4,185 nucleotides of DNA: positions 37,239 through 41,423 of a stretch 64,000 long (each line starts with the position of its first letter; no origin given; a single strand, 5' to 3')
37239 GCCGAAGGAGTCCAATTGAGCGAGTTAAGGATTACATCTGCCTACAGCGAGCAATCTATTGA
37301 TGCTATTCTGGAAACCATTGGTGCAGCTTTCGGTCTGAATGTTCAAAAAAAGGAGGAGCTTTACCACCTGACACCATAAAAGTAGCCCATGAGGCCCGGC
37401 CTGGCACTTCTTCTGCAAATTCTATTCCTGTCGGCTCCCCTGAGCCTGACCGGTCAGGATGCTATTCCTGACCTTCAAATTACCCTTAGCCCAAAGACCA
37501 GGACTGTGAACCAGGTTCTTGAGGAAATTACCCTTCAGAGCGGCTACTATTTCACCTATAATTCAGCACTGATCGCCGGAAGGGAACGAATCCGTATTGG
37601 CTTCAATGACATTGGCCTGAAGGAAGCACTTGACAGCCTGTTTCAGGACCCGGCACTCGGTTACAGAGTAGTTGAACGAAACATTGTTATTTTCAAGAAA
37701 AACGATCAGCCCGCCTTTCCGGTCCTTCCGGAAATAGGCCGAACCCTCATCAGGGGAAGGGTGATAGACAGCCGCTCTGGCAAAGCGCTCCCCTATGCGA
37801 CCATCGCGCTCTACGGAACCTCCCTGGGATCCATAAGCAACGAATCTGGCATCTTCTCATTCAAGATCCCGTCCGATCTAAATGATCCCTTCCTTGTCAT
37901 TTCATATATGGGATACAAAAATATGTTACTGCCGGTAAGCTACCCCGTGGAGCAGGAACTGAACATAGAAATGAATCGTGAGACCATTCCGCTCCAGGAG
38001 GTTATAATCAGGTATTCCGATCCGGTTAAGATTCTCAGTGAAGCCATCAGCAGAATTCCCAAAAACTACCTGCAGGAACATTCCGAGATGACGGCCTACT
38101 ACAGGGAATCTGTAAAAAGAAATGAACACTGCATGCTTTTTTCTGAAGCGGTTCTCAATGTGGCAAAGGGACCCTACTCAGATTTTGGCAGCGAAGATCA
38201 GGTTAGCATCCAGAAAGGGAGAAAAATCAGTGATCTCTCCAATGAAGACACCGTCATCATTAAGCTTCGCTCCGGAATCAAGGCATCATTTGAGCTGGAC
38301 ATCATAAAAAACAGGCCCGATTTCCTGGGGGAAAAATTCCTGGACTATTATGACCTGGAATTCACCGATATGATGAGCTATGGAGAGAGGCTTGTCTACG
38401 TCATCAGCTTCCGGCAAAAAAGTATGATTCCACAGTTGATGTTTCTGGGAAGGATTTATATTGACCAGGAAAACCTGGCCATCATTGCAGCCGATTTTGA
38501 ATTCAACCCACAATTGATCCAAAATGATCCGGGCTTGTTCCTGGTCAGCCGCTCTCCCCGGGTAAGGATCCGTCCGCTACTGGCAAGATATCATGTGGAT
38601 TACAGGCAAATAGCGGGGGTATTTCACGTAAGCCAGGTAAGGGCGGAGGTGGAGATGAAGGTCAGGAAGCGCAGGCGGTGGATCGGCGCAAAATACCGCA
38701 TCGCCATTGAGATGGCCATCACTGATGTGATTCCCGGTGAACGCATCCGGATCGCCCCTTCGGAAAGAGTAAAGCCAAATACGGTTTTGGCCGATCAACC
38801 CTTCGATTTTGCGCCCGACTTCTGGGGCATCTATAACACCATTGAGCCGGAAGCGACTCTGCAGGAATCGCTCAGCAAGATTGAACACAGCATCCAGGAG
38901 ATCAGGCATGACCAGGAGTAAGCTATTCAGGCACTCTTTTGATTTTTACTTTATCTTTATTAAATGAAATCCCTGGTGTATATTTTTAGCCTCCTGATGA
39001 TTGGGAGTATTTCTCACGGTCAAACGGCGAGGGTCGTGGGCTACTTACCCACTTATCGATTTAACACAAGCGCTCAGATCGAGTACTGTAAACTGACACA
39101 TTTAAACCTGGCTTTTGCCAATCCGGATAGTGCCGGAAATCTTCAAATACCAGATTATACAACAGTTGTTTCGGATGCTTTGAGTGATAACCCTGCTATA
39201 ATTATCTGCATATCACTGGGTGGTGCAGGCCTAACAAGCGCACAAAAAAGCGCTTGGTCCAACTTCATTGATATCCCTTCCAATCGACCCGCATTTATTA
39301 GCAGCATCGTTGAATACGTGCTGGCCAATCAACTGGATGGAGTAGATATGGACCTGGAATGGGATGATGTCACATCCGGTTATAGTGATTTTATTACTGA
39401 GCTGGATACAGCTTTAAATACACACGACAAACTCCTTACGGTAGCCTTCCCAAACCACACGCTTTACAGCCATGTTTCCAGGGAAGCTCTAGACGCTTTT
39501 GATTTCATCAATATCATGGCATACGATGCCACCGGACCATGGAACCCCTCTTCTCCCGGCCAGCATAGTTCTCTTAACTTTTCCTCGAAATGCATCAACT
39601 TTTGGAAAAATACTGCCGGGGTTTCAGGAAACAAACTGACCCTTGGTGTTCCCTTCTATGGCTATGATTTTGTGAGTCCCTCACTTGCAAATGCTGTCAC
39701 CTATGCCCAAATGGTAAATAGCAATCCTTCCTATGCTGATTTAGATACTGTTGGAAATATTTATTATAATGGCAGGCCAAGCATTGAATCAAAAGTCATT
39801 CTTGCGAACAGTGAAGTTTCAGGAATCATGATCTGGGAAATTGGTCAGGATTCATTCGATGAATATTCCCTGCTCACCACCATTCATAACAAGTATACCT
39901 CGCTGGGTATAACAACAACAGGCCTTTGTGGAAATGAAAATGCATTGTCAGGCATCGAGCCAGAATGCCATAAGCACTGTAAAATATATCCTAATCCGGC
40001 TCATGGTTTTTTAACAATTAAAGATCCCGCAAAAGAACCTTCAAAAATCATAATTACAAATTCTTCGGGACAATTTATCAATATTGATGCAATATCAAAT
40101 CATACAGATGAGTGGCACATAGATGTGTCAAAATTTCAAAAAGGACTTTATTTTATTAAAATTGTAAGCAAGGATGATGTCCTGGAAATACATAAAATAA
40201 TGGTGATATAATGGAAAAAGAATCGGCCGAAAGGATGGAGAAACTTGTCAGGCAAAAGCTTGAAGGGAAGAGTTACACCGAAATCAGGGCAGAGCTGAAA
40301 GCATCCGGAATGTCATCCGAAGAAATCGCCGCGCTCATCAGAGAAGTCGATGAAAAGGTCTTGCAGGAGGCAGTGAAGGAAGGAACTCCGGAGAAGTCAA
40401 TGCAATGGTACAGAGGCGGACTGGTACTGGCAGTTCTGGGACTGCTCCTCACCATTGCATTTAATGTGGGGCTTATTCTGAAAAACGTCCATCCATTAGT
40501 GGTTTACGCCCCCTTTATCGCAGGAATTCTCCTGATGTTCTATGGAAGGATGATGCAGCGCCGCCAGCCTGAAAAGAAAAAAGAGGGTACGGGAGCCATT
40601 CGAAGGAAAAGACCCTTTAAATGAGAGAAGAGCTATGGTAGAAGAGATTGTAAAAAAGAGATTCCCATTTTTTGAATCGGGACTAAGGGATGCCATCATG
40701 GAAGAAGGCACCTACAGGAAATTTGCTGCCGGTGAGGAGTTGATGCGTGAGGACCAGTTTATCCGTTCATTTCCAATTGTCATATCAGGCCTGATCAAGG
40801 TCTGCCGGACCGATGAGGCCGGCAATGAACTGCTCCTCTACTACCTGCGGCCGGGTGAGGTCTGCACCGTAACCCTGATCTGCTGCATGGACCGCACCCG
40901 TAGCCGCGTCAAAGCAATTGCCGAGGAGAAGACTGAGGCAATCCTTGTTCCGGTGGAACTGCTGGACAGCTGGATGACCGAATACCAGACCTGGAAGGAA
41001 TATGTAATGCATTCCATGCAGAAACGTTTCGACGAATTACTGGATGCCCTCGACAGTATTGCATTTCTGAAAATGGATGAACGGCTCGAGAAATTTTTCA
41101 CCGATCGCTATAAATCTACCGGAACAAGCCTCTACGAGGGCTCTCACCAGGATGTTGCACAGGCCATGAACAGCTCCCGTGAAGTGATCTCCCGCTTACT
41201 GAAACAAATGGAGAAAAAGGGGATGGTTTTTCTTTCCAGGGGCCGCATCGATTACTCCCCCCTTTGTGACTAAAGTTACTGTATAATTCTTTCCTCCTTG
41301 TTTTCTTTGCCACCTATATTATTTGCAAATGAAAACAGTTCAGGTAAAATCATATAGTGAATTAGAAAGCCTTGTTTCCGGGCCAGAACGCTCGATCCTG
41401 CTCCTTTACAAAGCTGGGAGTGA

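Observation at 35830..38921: ECF sigma/FecR pair whose STN-domain partner is a 510-aa barrel-less protein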

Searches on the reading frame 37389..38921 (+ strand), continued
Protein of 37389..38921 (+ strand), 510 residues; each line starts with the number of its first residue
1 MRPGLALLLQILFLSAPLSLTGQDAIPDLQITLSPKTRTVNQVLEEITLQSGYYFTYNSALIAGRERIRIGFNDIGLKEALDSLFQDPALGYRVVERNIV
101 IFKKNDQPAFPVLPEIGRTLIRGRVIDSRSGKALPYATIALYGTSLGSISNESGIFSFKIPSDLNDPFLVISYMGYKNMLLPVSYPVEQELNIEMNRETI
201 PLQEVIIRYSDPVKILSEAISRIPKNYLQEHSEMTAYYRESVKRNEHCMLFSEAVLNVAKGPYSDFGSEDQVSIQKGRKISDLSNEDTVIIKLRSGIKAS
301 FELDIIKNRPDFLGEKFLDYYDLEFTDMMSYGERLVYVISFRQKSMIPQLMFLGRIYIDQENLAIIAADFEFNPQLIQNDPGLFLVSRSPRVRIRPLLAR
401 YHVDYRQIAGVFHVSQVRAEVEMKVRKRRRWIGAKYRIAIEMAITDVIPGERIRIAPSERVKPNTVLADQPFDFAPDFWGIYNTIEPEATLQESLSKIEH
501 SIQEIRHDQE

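Call 68: search_protein_families(library=pfam, proteins=[L059:669-1685:-, L059:4406-5806:+, L059:4784-5302:-, L059:7191-7898:-, L059:10685-13003:+, L059:5899-7161:+], max_evalue=0.001)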
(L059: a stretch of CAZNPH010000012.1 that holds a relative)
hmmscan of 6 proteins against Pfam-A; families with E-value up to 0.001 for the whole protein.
L059:669-1685:- (338 aa): 1 family
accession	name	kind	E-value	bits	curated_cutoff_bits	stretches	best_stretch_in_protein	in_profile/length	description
PF14054.11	DUF4249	-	9.1e-40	137.4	28.5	1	25-302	9-268/269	Domain of unknown function (DUF4249)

L059:4406-5806:+ (466 aa): 1 family
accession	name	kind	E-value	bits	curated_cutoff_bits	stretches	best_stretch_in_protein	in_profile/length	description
PF01566.24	Nramp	-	6.3e-11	42.4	29.8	1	41-190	6-156/357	Natural resistance-associated macrophage protein-like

L059:4784-5302:- (172 aa): 0 families

L059:7191-7898:- (235 aa): 6 families
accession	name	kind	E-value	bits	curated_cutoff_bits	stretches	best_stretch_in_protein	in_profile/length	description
PF00106.31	adh_short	-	1.1e-17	64.6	26.6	1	10-194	2-190/195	short chain dehydrogenase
PF13561.12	adh_short_C2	-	4.6e-11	43.2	27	1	18-222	6-222/236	Enoyl-(Acyl carrier protein) reductase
PF05368.20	NmrA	-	2.1e-07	31.3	27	1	8-70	2-67/298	NmrA-like family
PF08659.16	KR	-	1.4e-06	28.8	22.6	1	10-111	2-113/180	KR domain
PF13460.12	NAD_binding_10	-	2.3e-06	28.1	27.2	1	15-71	1-59/184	NAD(P)H-binding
PF01370.27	Epimerase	-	5e-06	26.5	20.9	1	11-72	1-62/240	NAD dependent epimerase/dehydratase family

L059:10685-13003:+ (772 aa): 1 family
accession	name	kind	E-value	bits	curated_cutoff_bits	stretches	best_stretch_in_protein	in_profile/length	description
PF01835.25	MG2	-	2.1e-06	28.4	32.8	1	35-118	4-88/96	MG2 domain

L059:5899-7161:+ (420 aa): 3 families
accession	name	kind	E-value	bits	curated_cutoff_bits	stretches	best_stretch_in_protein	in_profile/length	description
PF13715.12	CarbopepD_reg_2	-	9.2e-14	51.7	32.2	1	35-120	1-87/88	CarboxypepD_reg-like domain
PF13620.12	CarboxypepD_reg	-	4.3e-05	24.2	32.3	1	35-93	2-62/82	Carboxypeptidase regulatory-like domain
PF23591.1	CILP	-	0.0001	22.7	27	0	35-77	7-48/90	Cartilage intermediate layer protein 1-like domain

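Call 72: list_cluster_members(proteins=[P0130, P0138, P0148, P0160, P0169, P0182, P0193, P0204, P0227, P0263])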
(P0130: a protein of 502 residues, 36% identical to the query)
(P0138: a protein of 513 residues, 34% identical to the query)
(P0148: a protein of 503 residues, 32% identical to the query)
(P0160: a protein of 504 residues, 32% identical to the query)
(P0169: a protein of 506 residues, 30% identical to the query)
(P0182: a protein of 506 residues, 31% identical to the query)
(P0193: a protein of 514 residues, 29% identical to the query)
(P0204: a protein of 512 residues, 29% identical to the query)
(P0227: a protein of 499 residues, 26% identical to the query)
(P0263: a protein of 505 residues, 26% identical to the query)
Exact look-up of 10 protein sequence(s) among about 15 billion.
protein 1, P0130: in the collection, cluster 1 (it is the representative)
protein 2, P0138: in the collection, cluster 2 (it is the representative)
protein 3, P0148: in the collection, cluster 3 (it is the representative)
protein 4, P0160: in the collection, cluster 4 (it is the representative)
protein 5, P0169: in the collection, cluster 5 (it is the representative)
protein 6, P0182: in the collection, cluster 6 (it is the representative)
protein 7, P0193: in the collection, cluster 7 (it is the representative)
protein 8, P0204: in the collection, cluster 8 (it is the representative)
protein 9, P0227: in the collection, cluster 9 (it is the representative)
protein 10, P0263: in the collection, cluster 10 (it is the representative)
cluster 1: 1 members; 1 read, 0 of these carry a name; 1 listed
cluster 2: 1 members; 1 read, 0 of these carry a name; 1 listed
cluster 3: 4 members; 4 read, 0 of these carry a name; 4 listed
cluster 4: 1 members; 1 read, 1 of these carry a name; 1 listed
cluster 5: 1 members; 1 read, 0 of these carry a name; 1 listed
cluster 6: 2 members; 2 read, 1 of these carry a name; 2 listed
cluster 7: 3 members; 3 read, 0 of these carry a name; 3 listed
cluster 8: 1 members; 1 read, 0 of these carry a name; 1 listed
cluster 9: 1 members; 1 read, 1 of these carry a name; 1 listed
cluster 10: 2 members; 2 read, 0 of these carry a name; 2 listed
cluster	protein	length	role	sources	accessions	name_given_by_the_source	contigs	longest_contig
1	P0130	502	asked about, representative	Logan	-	-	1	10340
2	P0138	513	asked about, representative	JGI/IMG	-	-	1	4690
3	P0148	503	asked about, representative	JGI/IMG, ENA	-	-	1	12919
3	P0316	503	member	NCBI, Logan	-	-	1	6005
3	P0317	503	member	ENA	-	-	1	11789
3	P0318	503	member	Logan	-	-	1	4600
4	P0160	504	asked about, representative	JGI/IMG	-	hypothetical protein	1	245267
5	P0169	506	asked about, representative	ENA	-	-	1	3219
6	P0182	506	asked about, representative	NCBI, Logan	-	-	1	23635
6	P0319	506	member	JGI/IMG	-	hypothetical protein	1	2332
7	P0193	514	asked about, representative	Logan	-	-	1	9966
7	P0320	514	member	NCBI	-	-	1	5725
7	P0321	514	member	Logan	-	-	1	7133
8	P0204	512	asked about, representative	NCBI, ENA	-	-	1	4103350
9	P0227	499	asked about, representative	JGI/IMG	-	hypothetical protein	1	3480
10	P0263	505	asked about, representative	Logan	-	-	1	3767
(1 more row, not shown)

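Call 73: find_encoding_contigs(protein=P0204, flank=5000, max_places=1)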
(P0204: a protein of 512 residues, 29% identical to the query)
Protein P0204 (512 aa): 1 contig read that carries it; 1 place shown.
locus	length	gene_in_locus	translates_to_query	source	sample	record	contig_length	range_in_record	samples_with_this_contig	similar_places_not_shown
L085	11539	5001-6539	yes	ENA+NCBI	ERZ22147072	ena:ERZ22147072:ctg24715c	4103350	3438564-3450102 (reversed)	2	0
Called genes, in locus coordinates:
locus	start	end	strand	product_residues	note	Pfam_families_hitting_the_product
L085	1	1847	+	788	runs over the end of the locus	PF02901:PFL-like, PF01228:Gly_radical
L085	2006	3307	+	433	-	PF13715:CarbopepD_reg_2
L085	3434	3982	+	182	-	PF07638:Sigma70_ECF (faint), PF04542:Sigma70_r2, PF08281:Sigma70_r4_2, PF04545:Sigma70_r4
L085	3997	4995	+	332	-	PF04773:FecR, PF16344:FecR_C (weak)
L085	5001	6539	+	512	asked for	PF13715:CarbopepD_reg_2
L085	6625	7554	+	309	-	PF00892:EamA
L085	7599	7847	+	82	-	PF09413:DUF2007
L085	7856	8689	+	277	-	PF01063:Aminotran_4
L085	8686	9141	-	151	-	PF02635:DsrE (weak)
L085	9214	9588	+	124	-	PF03733:YccF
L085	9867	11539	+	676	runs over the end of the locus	PF13448:DUF4114, PF16130:DUF4842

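Call 74: find_encoding_contigs(protein=P0160, flank=5000, max_places=1)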
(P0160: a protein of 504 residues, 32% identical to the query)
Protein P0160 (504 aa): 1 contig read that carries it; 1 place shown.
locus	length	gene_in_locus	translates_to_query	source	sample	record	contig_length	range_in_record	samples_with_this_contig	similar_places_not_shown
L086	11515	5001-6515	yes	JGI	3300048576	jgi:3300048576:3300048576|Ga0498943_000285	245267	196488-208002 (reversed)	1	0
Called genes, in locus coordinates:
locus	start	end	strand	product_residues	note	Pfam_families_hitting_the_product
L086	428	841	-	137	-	-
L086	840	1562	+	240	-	-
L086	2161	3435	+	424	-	PF13620:CarboxypepD_reg (weak), PF13715:CarbopepD_reg_2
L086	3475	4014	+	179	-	PF07638:Sigma70_ECF (weak), PF04542:Sigma70_r2, PF08281:Sigma70_r4_2, PF04545:Sigma70_r4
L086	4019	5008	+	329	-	PF04773:FecR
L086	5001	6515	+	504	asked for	PF13620:CarboxypepD_reg, PF13715:CarbopepD_reg_2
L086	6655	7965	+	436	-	PF03349:Toluene_X, PF07642:BBP2 (faint), PF13505:OMP_b-brl (weak)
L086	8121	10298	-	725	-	PF07470:Glyco_hydro_88, PF19408:PKD_6, PF13860:FlgD_ig (weak), PF18962:Por_Secre_tail (weak)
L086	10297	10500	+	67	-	-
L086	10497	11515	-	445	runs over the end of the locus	PF00328:His_Phos_2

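Call 75: find_encoding_contigs(protein=P0148, flank=5000, max_places=1)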
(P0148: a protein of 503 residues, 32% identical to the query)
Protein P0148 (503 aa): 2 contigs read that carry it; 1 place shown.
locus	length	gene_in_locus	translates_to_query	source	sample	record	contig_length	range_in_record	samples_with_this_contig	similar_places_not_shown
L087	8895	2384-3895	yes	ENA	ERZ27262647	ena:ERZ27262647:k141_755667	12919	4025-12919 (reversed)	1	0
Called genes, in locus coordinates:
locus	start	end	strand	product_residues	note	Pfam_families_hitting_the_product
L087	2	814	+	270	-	?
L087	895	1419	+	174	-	PF04542:Sigma70_r2, PF08281:Sigma70_r4_2, PF04545:Sigma70_r4 (weak)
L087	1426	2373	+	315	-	PF04773:FecR, PF16344:FecR_C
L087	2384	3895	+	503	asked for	PF07660:STN (faint), PF13620:CarboxypepD_reg (weak), PF13715:CarbopepD_reg_2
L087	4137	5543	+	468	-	PF06500:FrsA-like (weak), PF02129:Peptidase_S15, PF01738:DLH (weak), PF20434:BD-FAE, PF00561:Abhydrolase_1, PF00326:Peptidase_S9, PF12146:Hydrolase_4, PF08840:BAAT_C, +2 more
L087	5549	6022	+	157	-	-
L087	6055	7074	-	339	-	PF04143:Sulf_transp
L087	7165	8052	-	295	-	PF00126:HTH_1, PF12849:PBP_like_2 (weak), PF03466:LysR_substrate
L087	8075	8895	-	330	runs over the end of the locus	PF00691:OmpA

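Call 76: find_encoding_contigs(protein=P0193, flank=5000, max_places=1)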
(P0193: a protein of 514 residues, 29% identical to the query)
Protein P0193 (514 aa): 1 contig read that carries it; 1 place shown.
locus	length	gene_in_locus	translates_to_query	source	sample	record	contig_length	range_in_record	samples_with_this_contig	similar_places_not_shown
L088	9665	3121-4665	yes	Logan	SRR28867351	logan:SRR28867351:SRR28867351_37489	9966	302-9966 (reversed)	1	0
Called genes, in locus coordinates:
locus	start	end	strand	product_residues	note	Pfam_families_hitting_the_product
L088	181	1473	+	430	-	PF13715:CarbopepD_reg_2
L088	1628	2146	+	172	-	PF04542:Sigma70_r2, PF08281:Sigma70_r4_2, PF04545:Sigma70_r4 (weak)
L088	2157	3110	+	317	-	PF04773:FecR, PF16344:FecR_C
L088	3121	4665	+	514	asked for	PF13620:CarboxypepD_reg (weak), PF13715:CarbopepD_reg_2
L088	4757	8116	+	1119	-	PF23748:Beta-prop_LRRK2 (faint), PF07494:Reg_prop (weak), PF07495:Y_Y_Y, PF00512:HisKA, PF02518:HATPase_c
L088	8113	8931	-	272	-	-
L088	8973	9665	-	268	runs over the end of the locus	-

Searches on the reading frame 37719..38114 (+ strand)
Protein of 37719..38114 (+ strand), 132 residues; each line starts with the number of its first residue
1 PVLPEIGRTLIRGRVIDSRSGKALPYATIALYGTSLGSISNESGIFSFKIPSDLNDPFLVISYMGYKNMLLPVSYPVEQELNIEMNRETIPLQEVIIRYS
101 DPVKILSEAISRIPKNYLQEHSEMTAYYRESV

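Call 53: search_solved_structures(query=window:37719-38114:+, max_evalue=0.01, show_alignments=4)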
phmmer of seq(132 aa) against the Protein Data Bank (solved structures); distinct sequences matched with E-value up to 0.01: 1.
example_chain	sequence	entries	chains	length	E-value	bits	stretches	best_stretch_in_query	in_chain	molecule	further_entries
9gbc_A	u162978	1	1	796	6.6e-05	26.3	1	10-108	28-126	TonB-linked outer membrane receptor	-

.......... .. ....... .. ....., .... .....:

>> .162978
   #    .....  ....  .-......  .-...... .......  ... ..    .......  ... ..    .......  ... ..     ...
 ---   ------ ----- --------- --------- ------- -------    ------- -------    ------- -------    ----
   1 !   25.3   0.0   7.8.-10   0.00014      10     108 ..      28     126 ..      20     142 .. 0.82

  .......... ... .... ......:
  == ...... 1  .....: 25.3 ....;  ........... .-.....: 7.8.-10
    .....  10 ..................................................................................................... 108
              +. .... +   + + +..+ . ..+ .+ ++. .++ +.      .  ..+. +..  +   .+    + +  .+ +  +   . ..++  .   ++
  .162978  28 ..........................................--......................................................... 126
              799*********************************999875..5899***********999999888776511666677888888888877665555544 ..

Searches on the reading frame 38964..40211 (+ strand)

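Call 3: search_protein_families(library=pfam, proteins=[window:38964-40211:+], max_evalue=1)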
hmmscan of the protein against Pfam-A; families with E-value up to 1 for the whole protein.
window:38964-40211:+ (415 aa): 3 families
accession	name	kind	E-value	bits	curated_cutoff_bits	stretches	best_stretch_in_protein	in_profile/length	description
PF00704.34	Glyco_hydro_18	-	2.4e-37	129.7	29.6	1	23-296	1-317/317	Glycosyl hydrolases family 18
PF18962.6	Por_Secre_tail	-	2.4e-13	50.6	27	1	341-414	1-75/75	Secretion system C-terminal sorting domain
PF11589.14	DUF3244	-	0.0025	18.2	25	1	357-407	39-90/96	Domain of unknown function (DUF3244)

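Call 4: search_protein_families(library=ncbifam, proteins=[window:38964-40211:+], max_evalue=1)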
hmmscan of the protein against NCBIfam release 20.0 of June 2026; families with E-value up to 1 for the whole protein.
window:38964-40211:+ (415 aa): 5 families
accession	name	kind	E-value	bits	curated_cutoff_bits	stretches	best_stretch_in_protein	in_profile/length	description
TIGR04183.1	Por_Secre_tail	domain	9.4e-11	41.6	23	1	341-414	1-71/72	T9SS type A sorting domain-containing protein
NF038113.1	T9SSA_dep_M36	equivalog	1.3e-06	26.9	885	1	337-414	791-868/869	T9SS-dependent M36 family metallopeptidase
NF050177.1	TapA_OM_Porphy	equivalog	1.9e-05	23.6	500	1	338-407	470-537/544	TapA/TapC family T9SS-dependent outer membrane protein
NF052619.1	ChiD_Serratia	equivalog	0.0001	21.4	750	1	74-189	99-223/416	chitinase ChiD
NF052323.1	T9SSA_dep_M6i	equivalog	0.00093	17.2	600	1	342-405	961-1029/1043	T9SS-dependent M6-like inactivated metalloprotease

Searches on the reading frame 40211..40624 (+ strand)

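Call 55: search_protein_families(library=pfam, proteins=[window:40211-40624:+], max_evalue=0.001)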
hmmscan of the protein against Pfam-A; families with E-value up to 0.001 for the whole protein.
window:40211-40624:+ (137 aa): 1 family
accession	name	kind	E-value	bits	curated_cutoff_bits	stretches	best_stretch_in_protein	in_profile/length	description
PF20990.2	DUF2207_C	-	0.00029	21.1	33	1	9-122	78-196/247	Predicted membrane protein (DUF2207) C-terminal domain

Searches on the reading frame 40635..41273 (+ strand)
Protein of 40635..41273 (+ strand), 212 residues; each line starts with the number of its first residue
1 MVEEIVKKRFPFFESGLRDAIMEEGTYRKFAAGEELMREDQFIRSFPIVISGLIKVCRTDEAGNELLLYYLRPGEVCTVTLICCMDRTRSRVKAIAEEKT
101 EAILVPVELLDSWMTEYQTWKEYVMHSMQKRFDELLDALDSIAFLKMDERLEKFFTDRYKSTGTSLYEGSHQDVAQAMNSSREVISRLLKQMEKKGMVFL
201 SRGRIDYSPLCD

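Call 55: search_protein_families(library=pfam, proteins=[window:40635-41273:+], max_evalue=0.001)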
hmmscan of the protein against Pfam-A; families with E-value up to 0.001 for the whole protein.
window:40635-41273:+ (212 aa): 3 families
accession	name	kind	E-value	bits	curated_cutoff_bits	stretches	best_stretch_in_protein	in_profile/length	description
PF00027.35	cNMP_binding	-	2.2e-11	44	27.5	1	28-114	2-86/89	Cyclic nucleotide-binding domain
PF13545.12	HTH_Crp_2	-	7.9e-07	29.4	27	1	167-205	21-59/70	Crp-like helix-turn-helix domain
PF00325.26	Crp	-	8.2e-06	25.9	21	1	170-197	4-31/32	Bacterial regulatory proteins, crp family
